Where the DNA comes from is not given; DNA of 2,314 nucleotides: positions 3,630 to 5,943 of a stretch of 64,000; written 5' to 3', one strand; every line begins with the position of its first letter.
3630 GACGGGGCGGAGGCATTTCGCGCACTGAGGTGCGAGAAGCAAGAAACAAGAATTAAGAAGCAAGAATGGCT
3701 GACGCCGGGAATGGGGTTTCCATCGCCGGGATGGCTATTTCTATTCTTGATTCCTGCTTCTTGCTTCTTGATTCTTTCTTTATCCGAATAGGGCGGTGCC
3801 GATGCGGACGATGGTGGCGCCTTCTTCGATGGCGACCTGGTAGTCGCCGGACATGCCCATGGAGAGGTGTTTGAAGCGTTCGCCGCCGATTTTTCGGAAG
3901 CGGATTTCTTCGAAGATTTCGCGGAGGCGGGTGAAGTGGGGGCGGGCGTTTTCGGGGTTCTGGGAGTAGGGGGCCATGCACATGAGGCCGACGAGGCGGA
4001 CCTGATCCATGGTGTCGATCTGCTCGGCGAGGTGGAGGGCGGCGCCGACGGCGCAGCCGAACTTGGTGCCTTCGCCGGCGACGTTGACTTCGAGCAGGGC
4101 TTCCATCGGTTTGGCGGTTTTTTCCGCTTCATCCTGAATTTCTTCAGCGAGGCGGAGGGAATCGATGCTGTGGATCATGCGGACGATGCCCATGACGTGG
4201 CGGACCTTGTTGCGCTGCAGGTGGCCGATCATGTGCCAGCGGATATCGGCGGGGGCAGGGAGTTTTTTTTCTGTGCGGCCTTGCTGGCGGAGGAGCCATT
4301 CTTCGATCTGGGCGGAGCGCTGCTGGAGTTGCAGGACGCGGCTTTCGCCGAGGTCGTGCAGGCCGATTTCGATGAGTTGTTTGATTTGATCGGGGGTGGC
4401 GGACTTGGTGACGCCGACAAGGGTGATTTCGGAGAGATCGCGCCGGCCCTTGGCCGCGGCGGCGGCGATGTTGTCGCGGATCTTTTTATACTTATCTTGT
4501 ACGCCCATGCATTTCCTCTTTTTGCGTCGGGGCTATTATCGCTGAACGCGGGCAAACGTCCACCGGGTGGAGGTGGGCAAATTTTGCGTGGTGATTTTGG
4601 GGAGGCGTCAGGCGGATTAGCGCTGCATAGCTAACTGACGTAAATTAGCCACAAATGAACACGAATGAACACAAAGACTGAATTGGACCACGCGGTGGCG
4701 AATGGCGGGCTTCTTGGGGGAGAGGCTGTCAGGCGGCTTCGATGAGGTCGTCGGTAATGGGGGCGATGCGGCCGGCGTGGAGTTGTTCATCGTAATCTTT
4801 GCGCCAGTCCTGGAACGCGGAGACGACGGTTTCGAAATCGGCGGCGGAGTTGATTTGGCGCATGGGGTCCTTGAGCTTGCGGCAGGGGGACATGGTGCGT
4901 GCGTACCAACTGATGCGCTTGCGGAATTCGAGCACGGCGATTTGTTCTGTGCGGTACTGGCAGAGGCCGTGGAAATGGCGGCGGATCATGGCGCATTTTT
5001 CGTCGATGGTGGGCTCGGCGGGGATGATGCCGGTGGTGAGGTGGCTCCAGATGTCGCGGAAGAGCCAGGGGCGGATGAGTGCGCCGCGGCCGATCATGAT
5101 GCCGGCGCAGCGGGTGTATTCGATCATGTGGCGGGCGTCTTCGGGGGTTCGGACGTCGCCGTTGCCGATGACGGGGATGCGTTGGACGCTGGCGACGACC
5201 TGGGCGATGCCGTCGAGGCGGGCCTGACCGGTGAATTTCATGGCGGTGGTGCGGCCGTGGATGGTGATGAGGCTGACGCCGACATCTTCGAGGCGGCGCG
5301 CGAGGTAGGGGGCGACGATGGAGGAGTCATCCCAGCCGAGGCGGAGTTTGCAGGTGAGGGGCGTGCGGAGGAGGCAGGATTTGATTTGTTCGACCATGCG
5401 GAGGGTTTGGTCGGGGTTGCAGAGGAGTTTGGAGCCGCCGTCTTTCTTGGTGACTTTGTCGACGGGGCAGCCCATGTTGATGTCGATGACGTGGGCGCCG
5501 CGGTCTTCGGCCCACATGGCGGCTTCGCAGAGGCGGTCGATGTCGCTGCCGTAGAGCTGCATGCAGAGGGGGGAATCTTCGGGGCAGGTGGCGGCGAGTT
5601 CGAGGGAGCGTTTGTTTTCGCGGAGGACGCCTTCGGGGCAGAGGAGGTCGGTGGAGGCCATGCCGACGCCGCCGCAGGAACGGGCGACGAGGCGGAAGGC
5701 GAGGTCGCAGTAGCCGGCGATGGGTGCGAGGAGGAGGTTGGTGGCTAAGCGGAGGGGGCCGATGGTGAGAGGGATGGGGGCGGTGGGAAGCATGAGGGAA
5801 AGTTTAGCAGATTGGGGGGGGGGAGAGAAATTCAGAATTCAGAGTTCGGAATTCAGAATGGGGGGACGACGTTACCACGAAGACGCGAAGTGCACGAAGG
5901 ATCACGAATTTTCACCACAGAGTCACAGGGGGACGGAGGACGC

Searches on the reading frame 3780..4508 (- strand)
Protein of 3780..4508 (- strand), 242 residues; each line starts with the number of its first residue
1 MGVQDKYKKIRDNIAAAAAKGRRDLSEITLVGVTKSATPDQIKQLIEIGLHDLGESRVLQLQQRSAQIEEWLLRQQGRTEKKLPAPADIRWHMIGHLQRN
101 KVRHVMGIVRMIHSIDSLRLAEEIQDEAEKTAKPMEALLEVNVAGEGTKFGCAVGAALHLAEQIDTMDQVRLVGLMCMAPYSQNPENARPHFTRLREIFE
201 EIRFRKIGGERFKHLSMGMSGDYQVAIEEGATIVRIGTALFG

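Call 87: search_protein_families(library=pfam, proteins=[window:3780-4508:-], max_evalue=0.001)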
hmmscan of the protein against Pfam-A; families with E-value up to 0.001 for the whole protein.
window:3780-4508:- (242 aa): 1 family
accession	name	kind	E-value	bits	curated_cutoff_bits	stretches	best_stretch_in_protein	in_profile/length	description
PF01168.26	Ala_racemase_N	-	2.6e-15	57.2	24.1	1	90-242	70-217/220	Alanine racemase, N-terminal domain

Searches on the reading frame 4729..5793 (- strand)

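Call 87: search_protein_families(library=pfam, proteins=[window:4729-5793:-], max_evalue=0.001)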
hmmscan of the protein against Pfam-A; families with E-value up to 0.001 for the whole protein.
window:4729-5793:- (354 aa): 1 family
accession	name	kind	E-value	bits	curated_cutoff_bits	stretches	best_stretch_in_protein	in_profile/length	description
PF01207.24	Dus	-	5e-75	252.9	20.4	1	21-326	1-305/311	Dihydrouridine synthase (Dus)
